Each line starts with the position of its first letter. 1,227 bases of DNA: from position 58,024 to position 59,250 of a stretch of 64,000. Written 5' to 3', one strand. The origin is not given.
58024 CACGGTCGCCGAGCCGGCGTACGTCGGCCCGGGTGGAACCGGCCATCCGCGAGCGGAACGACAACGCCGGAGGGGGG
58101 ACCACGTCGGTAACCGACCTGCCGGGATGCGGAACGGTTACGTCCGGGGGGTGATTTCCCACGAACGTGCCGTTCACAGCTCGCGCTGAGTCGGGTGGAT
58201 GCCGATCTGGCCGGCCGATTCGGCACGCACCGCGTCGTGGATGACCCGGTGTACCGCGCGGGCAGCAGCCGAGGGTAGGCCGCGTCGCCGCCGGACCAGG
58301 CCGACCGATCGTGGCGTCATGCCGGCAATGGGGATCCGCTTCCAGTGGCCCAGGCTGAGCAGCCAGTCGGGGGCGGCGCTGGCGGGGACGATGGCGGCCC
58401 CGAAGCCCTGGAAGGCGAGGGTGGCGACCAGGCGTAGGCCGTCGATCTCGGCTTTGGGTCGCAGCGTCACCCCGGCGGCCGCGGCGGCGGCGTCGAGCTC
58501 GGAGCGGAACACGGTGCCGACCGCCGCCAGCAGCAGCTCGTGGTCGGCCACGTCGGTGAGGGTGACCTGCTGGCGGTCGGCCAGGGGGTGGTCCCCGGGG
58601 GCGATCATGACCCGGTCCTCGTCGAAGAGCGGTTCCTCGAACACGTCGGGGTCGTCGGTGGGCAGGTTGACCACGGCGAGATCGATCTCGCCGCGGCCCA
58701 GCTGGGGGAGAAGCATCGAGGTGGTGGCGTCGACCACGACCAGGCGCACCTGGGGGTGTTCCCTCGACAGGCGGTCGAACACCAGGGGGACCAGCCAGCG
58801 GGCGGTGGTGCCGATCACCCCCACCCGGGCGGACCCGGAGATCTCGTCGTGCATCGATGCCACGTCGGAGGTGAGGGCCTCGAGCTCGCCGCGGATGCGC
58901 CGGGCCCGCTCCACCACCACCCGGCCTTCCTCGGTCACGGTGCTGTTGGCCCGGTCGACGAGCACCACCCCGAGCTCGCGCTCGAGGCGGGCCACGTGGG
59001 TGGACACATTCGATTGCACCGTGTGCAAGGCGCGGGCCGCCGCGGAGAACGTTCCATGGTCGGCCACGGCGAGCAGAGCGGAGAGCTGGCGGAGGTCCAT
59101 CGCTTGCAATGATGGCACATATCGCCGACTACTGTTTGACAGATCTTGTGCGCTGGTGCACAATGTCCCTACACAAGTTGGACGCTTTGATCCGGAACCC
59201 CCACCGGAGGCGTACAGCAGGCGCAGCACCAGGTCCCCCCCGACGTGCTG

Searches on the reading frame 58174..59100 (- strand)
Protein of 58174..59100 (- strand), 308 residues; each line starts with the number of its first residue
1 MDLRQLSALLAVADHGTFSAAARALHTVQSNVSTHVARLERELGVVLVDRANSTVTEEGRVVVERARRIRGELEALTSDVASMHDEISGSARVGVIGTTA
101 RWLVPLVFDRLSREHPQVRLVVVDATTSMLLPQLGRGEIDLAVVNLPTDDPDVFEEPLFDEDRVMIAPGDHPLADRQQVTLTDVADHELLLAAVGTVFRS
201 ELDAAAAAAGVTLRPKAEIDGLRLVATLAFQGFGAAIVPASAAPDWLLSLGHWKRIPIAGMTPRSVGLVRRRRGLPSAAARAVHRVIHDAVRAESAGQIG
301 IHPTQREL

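Call 11: search_protein_families(library=pfam, proteins=[window:58174-59100:-])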
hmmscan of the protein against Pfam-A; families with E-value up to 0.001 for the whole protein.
window:58174-59100:- (308 aa): 2 families
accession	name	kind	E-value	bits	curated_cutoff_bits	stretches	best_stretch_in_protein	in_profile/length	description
PF03466.25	LysR_substrate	-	2e-42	145.4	28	1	85-290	2-207/209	LysR substrate binding domain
PF00126.33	HTH_1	-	1.6e-17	63.6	26.6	1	3-60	1-60/60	Bacterial regulatory helix-turn-helix protein, lysR family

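Call 12: find_related_loci(query=window:58174-59100:-, collection=genome_contigs, flank=3000)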
Query window:58174-59100:- (308 aa) in genome_contigs; peptide patterns used: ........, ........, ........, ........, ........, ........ (x = any residue, [..] = any of these).
373 stretches matched a pattern; 164 encode a relative of the query (tblastn E <= 1e-3); the best 80 are kept; 80 distinct loci.
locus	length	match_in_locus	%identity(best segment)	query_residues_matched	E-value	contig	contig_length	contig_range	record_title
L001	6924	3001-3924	96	1-308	0e+0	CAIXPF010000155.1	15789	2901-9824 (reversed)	MAG: uncultured Acidimicrobiia bacterium isolate ErkenSummer_bin-0525 genome assembly, contig: bin-0525:155/208, whole g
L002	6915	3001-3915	92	1-305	2e-179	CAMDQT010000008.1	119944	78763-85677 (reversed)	MAG: Ferrithrix thermotolerans DSM 19514 isolate TH-08apr19-218 genome assembly, contig: TH-08apr19-C166, whole genome s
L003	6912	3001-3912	88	1-304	3e-169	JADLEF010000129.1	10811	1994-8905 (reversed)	MAG: Acidimicrobiales bacterium isolate SJ307 c_000000355935, whole genome shotgun sequence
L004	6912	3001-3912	88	1-304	1e-168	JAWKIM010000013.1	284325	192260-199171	MAG: Acidimicrobiales bacterium isolate BC3.65 BC3.65.fa-13, whole genome shotgun sequence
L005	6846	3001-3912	85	1-304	2e-166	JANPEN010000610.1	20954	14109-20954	MAG: Acidimicrobiia bacterium isolate VAR_78_metabat_23 VAR_78_k141_4638599, whole genome shotgun sequence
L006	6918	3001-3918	83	1-306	3e-157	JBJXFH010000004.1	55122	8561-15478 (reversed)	MAG: Acidimicrobiales bacterium isolate F1F2.bin.495 k127_3060332, whole genome shotgun sequence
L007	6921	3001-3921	81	1-307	2e-156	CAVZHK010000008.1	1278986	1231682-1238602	MAG: uncultured Acidimicrobiaceae bacterium isolate MFD04651.bin.1.201 genome assembly, contig: contig_4484, whole genom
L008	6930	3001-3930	74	1-306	6e-143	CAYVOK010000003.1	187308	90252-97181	MAG TPA_asm: uncultured Acidimicrobiaceae bacterium isolate SRP193358_co1_762 genome assembly, contig: NODE_38_length_18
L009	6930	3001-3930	73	1-306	4e-142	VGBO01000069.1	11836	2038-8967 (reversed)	MAG: Actinomycetota bacterium isolate K_Offshore_40m_m2_105 K_Offshore_40m_m2_105_Ga0194133_10008650, whole genome shotg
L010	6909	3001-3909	71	1-303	1e-137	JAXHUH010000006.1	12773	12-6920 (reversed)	MAG: Actinomycetota bacterium isolate MAG46_tar_biofilm MAG46_6, whole genome shotgun sequence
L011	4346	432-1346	63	1-307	3e-120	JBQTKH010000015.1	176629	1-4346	MAG: Microthrixaceae bacterium isolate SAR292 c_000000385910, whole genome shotgun sequence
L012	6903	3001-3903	63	1-303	7e-117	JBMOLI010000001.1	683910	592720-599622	MAG: Actinomycetota bacterium isolate Betzabe_MAG020 MAG020_1, whole genome shotgun sequence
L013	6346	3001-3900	61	1-302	2e-116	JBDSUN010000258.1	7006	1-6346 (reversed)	MAG: Acidimicrobiales bacterium isolate cluster1_bin.582 k127_13789706, whole genome shotgun sequence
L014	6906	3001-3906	62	1-304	2e-115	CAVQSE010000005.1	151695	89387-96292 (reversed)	MAG: uncultured Iamiaceae bacterium isolate MFD09779.bin.3.232 genome assembly, contig: contig_14737, whole genome shotg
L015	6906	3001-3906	62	1-304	3e-115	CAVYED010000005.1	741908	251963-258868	MAG: uncultured Iamiaceae bacterium isolate MFD03804.bin.2.14 genome assembly, contig: contig_40248, whole genome shotgu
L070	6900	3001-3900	52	1-302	5e-84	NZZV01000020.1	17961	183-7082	MAG: Acidimicrobiaceae bacterium isolate NAT239 MHASMcontig_857058, whole genome shotgun sequence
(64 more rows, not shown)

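Call 39: find_homologous_proteins(query=L070:1990-2694:-, max_evalue=0.001)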
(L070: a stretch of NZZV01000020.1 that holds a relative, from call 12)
Query L070:1990-2694:- (235 aa): 4723 proteins with E <= 0.001 among 6833 candidates; the best 120 are listed.
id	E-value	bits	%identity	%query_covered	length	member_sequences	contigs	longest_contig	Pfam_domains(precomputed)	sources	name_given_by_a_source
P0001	3.4e-120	418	81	98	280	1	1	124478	PF00702.33,PF12710.14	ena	-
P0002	3.1e-119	415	80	100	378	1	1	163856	PF12710.14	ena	-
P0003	3.1e-118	412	80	100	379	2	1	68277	PF01553.27,PF12710.14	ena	-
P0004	3.4e-116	405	80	98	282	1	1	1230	PF12710.14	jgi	-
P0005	9.2e-116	404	80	99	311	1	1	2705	PF12710.14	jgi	-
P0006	2.8e-115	402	80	98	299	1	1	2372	PF12710.14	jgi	jgi:putative phosphoserine phosphatase/1-acylglycerol-3-phosphate O-acyltransferase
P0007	1.6e-108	380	76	98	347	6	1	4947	PF01553.27,PF12710.14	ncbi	ncbi:MAG: putative phosphoserine phosphatase/1-acylglycerol-3-phosphate O-acyltransferase, partial [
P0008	1.5e-107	377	78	97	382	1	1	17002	PF01553.27,PF12710.14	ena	-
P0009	4.1e-107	375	74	100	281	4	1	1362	PF00702.33,PF12710.14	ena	-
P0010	5.8e-106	372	73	98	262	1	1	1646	PF00702.33,PF12710.14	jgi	jgi:putative phosphoserine phosphatase/1-acylglycerol-3-phosphate O-acyltransferase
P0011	3.4e-105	369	75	98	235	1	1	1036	PF00702.33,PF12710.14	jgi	jgi:putative phosphoserine phosphatase/1-acylglycerol-3-phosphate O-acyltransferase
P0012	2.3e-103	363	79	92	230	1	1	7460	PF00702.33,PF12710.14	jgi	jgi:putative phosphoserine phosphatase/1-acylglycerol-3-phosphate O-acyltransferase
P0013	7.2e-103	361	74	99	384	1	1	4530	PF01553.27,PF12710.14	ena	-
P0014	1.9e-102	360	77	92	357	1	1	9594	PF00702.33,PF12710.14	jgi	jgi:putative phosphoserine phosphatase/1-acylglycerol-3-phosphate O-acyltransferase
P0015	3.2e-102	359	73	99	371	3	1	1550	PF01553.27,PF12710.14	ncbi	-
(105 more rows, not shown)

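Call 47: search_protein_families(library=ncbifam, proteins=[window:58174-59100:-, L070:1261-2694:-])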
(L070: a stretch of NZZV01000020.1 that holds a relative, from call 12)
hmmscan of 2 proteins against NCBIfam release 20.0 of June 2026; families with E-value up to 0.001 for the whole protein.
window:58174-59100:- (308 aa): 51 families (the best 25 are shown)
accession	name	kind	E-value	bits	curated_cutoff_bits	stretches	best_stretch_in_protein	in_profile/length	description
NF008416.0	PRK11242.1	equivalog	1.8e-39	135.8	277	1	1-293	1-293/300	transcriptional regulator CynR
NF053705.1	TransRegGltCGpos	equivalog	4.6e-36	124.6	350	1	1-273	1-275/300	glutamate biosynthesis transcriptional regulator GltC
NF008361.0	PRK11151.1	equivalog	4.7e-34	118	329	1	1-271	1-273/305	DNA-binding transcriptional regulator OxyR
NF045990.1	TransRegCbbRRhodb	equivalog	8.6e-33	113.7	450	1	2-195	7-203/304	LysR family regulator CbbR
TIGR03339.1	phn_lysR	subfamily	3.3e-31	108.6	341.1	1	5-243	1-238/279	aminoethylphosphonate catabolism associated LysR family transcriptional regulator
NF047520.1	trans_act_CidR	equivalog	1.6e-30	106.3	415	1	1-242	1-244/292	cidABC operon transcriptional activator CidR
NF008410.0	PRK11233.1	equivalog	3.1e-29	102.1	309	1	1-292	1-292/305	nitrogen assimilation transcriptional regulator NAC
NF040786.1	LysR_Sec_metab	equivalog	4.8e-29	101.3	250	1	1-288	1-295/298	selenium metabolism-associated LysR family transcriptional regulator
TIGR02424.1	TF_pcaQ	equivalog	1.8e-28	99.3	303.8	1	2-292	4-299/300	pca operon transcription factor PcaQ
NF047711.1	PutUtilRegPtrR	equivalog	6.9e-27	94.3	400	1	1-241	1-237/283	putrescine utilization regulator PtrR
NF009326.0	PRK12681.1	equivalog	1.5e-26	93.6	436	1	1-213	1-218/324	HTH-type transcriptional regulator CysB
NF045775.1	acetoin_reg_AlsR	exception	2.3e-26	93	430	1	1-243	1-247/290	acetoin biosynthesis transcriptional regulator AlsR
NF052633.1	LysR_TF_PsrA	exception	3.1e-25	88.7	540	1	1-289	5-294/297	L-proline-binding transcription factor PsrA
NF009327.0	PRK12684.1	subfamily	3.3e-25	89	402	1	1-211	1-216/313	CysB family HTH-type transcriptional regulator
NF007385.0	PRK09906.1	equivalog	1.3e-23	83.6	356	1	1-241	1-244/296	DNA-binding transcriptional regulator HcaR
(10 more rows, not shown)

L070:1261-2694:- (477 aa): 9 families
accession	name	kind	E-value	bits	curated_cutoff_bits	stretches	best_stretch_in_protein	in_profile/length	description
TIGR01490.1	HAD-SF-IB-hyp1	subfamily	2.7e-39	135.5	98.3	1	6-206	1-202/202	HAD-IB family hydrolase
NF052360.1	HolPasePseu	equivalog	1.1e-28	100.3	280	1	7-220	4-217/218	histidinol-phosphatase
NF052359.1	HolPaseNeis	equivalog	6e-21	75.1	400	1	7-220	4-220/221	histidinol-phosphatase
TIGR00530.1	AGP_acyltrn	subfamily_domain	9.4e-19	67.5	102.95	1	254-383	4-128/130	1-acylglycerol-3-phosphate O-acyltransferase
NF006386.0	PRK08633.1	equivalog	4.4e-17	61.1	1221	1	254-387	429-557/1147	acyl-[ACP]--phospholipid O-acyltransferase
TIGR01488.1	HAD-SF-IB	subfamily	3.2e-12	46.7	45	1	6-191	1-174/177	HAD-IB family phosphatase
NF052553.1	LyOrLpactfOlsABRUA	equivalog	1.3e-07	31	300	1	254-373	55-168/263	lyso-ornithine lipid O-acyltransferase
NF010621.0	PRK14014.1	domain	7.4e-05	22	186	1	249-316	70-137/301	acetyltransferase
NF058536.1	LPAAT_acyl_YihG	equivalog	7.8e-05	22.1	260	1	252-315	68-131/290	1-acylglycerol-3-phosphate O-acyltransferase, YihG family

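Call 63: search_solved_structures(query=window:58174-59100:-, max_evalue=1e-10)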
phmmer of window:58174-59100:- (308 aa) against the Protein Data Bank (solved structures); distinct sequences matched with E-value up to 1e-10: 28.
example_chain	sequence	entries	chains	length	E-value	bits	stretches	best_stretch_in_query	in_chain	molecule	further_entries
4x6g_A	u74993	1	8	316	5.5e-27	97.8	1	2-292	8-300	OxyR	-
6g1b_J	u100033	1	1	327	6.4e-26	94.3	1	3-246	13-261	Hydrogen peroxide-inducible genes activator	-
6g1b_B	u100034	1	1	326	7.2e-26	94.2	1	3-246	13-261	Hydrogen peroxide-inducible genes activator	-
6g4r_B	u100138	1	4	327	1.3e-25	93.3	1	3-246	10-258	Hydrogen peroxide-inducible genes activator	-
6g1d_C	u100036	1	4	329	1.3e-25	93.3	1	3-246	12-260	Hydrogen peroxide-inducible genes activator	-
4gwo_A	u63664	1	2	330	2.3e-20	76.1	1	1-245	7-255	HTH-type transcriptional regulator CysB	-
1al3_A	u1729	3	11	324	3.8e-20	75.4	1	1-242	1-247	CYS REGULON TRANSCRIPTIONAL ACTIVATOR CYSB | HTH-type transcriptional regulator CysB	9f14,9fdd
8h3v_S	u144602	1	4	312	2.4e-19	72.8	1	1-271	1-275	NtcB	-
5y2v_A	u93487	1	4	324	1.3e-18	70.4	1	3-227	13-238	Rubisco operon transcriptional regulator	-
1i6a_A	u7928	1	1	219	2.6e-18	69.4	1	87-297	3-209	HYDROGEN PEROXIDE-INDUCIBLE GENES ACTIVATOR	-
1i69_A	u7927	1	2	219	3.9e-18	68.8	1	87-297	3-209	HYDROGEN PEROXIDE-INDUCIBLE GENES ACTIVATOR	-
7l4s_A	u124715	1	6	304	3.2e-17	65.8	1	3-154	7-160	Transcriptional regulator of oxidative stress OxyR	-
4y0m_A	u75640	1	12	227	3.5e-17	65.6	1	87-292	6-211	OxyR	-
2h99_A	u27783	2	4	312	4.8e-17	65.2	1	1-265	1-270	HTH-type transcriptional regulator benM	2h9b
3k1p_A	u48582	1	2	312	5.5e-17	65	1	1-265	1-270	HTH-type transcriptional regulator benM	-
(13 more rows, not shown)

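Call 64: search_solved_structures(query=window:58174-59100:-, max_evalue=1e-24, show_alignments=2)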
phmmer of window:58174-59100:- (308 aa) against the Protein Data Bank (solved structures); distinct sequences matched with E-value up to 1e-24: 5.
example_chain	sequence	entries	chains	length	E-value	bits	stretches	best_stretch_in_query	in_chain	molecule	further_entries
4x6g_A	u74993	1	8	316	5.5e-27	97.8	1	2-292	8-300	OxyR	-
6g1b_J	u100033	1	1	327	6.4e-26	94.3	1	3-246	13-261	Hydrogen peroxide-inducible genes activator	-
6g1b_B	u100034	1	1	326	7.2e-26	94.2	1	3-246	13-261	Hydrogen peroxide-inducible genes activator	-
6g4r_B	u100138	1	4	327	1.3e-25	93.3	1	3-246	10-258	Hydrogen peroxide-inducible genes activator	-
6g1d_C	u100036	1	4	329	1.3e-25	93.3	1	3-246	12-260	Hydrogen peroxide-inducible genes activator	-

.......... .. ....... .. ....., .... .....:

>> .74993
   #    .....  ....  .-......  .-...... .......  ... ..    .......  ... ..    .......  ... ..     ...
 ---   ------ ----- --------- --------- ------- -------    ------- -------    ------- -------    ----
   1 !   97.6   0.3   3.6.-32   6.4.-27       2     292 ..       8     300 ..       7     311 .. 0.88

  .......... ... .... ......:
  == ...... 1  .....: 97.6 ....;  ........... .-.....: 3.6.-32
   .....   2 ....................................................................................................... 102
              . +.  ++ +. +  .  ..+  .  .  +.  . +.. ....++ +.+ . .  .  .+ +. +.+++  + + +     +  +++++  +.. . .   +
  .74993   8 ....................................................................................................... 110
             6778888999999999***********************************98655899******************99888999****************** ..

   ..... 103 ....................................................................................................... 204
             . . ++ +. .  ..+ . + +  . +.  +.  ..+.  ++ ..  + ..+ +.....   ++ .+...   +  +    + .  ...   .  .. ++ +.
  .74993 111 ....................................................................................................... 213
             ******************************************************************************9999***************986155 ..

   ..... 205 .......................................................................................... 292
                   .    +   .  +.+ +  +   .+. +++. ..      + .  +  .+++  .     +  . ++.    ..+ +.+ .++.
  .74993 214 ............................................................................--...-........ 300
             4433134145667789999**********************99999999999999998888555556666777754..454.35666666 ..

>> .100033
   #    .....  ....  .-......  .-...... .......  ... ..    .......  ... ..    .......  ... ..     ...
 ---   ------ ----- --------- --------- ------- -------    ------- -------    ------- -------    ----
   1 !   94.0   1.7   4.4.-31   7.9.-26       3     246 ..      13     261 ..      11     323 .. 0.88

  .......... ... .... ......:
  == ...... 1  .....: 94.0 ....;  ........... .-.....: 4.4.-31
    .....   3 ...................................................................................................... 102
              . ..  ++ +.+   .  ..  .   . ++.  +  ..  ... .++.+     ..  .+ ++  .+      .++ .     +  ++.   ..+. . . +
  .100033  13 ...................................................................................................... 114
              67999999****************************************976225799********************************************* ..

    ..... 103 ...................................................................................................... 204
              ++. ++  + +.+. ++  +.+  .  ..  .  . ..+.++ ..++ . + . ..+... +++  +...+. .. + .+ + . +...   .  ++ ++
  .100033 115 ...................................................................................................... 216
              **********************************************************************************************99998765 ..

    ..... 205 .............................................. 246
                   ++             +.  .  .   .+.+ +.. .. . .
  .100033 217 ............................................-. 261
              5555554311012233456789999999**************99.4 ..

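Call 66: search_dna_similar(query=L070:1990-2694:-, collection=plasmids, mode=protein, max_evalue=1e-8, max_rows=40)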
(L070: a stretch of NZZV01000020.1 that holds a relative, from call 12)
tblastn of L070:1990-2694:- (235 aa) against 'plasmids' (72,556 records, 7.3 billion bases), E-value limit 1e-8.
Records with a match: 35; places in all: 36; records where one place covers at least 80% of the query: 34.
Best place of each record, by identity: <60% 35.
By first word of the organism name: Salinivibrio 5; Pseudomonas 5; Streptomyces 4; Acinetobacter 4; Tsukamurella 2; Caballeronia 2; Photobacterium 2; Neisseria 2; Aquabacterium 1; Nonomuraea 1; and 7 more.
By predicted mobility (MOB-suite, as given by PLSDB): non-mobilizable 26; mobilizable 7; conjugative 2.
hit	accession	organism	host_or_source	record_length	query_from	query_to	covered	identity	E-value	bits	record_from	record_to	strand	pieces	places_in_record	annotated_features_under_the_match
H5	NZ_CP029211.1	Aquabacterium olei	cell culture,soil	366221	1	218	93%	33.2%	1e-15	83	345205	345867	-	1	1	HAD family hydrolase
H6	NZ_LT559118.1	Nonomuraea gerenzanensis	-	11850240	4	215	90%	33.8%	4e-17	87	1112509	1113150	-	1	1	none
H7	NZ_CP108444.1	Streptomyces sp. NBC_01276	-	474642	3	218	92%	32.6%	1e-10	68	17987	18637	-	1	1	HAD-IB family hydrolase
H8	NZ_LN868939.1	Nocardia farcinica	not known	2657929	6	218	91%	32.9%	5e-22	101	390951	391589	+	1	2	none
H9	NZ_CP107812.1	Streptomyces sp. NBC_00539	-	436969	3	218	92%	31.5%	4e-11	69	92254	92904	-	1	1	HAD-IB family hydrolase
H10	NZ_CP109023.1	Streptomyces sp. NBC_00667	-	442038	3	218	92%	31.5%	4e-11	69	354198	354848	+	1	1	HAD-IB family hydrolase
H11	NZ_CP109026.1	Streptomyces sp. NBC_00664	-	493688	3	218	92%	31.5%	4e-11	69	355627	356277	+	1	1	HAD-IB family hydrolase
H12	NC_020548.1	Azoarcus sp. KH32C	-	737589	7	215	89%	32.5%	3e-12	73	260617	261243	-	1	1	HAD family hydrolase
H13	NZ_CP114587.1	Salinivibrio kushneri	-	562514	5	234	98%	29.1%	6e-16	84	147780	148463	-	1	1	HAD family hydrolase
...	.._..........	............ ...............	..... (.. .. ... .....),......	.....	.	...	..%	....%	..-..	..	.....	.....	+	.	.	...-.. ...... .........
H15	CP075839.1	Pseudomonas aeruginosa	Homo sapiens,Cell culture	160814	8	216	89%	31.6%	8e-13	74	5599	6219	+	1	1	HAD family phosphatase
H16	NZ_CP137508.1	Pseudomonas aeruginosa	Homo sapiens,Bacterial culture sample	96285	8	216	89%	31.6%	8e-13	74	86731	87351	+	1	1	HAD family phosphatase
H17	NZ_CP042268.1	Pseudomonas aeruginosa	Homo sapiens,sputum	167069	8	216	89%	31.6%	2e-12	73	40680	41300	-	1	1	HAD family phosphatase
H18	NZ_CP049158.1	Caballeronia sp. SBC1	whole organism,soil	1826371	3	220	93%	29.8%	7e-10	66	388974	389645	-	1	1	none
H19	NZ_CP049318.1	Caballeronia sp. SBC2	whole organism,soil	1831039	3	220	93%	29.8%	7e-10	66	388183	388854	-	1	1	none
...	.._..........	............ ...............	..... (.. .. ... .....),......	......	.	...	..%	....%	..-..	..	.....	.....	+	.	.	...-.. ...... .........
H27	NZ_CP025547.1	Mycobacterium paragordonae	Homo sapiens,cultured bacteria,sputum ...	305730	6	220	91%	28.3%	4e-13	75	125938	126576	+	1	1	HAD-IB family hydrolase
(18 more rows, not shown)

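Call 67: get_annotated_region(hit=H8, flank=4000)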
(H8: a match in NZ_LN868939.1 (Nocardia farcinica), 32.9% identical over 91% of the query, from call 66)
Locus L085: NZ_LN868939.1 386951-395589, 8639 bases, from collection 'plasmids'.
description: Nocardia farcinica strain NCTC11134 plasmid 2, complete sequence
organism: Nocardia farcinica (NCBI taxid 37329)
taxonomy: Bacteria; Actinomycetota; Actinomycetes; Mycobacteriales; Nocardiaceae; Nocardia; Nocardia farcinica
host: -; source: not known; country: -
typing (MOB-suite, as given by PLSDB): non-mobilizable
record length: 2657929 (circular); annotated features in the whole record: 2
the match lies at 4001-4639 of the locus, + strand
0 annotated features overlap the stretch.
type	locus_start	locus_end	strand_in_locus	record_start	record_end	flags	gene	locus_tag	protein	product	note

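Call 68: get_annotated_region(hit=H6, flank=4000)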
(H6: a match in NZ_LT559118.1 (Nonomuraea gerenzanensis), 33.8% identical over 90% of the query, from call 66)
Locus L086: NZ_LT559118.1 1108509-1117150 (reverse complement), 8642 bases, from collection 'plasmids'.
description: Nonomuraea gerenzanensis isolate nono1 plasmid I, complete sequence
organism: Nonomuraea gerenzanensis (NCBI taxid 93944)
taxonomy: Bacteria; Actinomycetota; Actinomycetes; Streptosporangiales; Streptosporangiaceae; Nonomuraea; Nonomuraea gerenzanensis
host: -; source: -; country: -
typing (MOB-suite, as given by PLSDB): non-mobilizable
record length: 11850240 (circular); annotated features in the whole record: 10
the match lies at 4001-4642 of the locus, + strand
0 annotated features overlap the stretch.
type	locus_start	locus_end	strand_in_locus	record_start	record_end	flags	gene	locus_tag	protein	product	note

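Call 69: get_annotated_region(hit=H22, flank=4000)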
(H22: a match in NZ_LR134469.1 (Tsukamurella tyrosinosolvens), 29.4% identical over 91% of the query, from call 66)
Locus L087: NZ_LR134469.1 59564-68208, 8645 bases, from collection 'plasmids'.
description: Tsukamurella tyrosinosolvens strain NCTC13231 plasmid 27, complete sequence
organism: Tsukamurella tyrosinosolvens (NCBI taxid 57704)
taxonomy: Bacteria; Actinomycetota; Actinomycetes; Mycobacteriales; Tsukamurellaceae; Tsukamurella; Tsukamurella tyrosinosolvens
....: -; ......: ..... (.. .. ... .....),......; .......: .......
typing (MOB-suite, as given by PLSDB): non-mobilizable
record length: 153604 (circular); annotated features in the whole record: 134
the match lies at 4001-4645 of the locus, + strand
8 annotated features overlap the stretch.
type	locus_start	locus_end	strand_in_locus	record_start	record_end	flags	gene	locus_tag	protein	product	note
CDS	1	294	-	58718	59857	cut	-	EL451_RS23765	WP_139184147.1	XRE family transcriptional regulator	-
CDS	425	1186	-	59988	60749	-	-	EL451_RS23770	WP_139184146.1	hypothetical protein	-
CDS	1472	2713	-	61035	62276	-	-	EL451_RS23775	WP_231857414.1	TadA family conjugal transfer-associated ATPase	-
CDS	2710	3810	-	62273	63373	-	ssd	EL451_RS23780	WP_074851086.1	septum site-determining protein Ssd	-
CDS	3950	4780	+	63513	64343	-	-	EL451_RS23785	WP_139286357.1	HAD-IB family hydrolase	-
CDS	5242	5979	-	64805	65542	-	-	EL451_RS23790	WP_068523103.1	oxidoreductase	-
CDS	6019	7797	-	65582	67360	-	-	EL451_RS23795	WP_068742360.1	ABC transporter ATP-binding protein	-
CDS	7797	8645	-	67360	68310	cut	-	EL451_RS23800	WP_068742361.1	ABC transporter permease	-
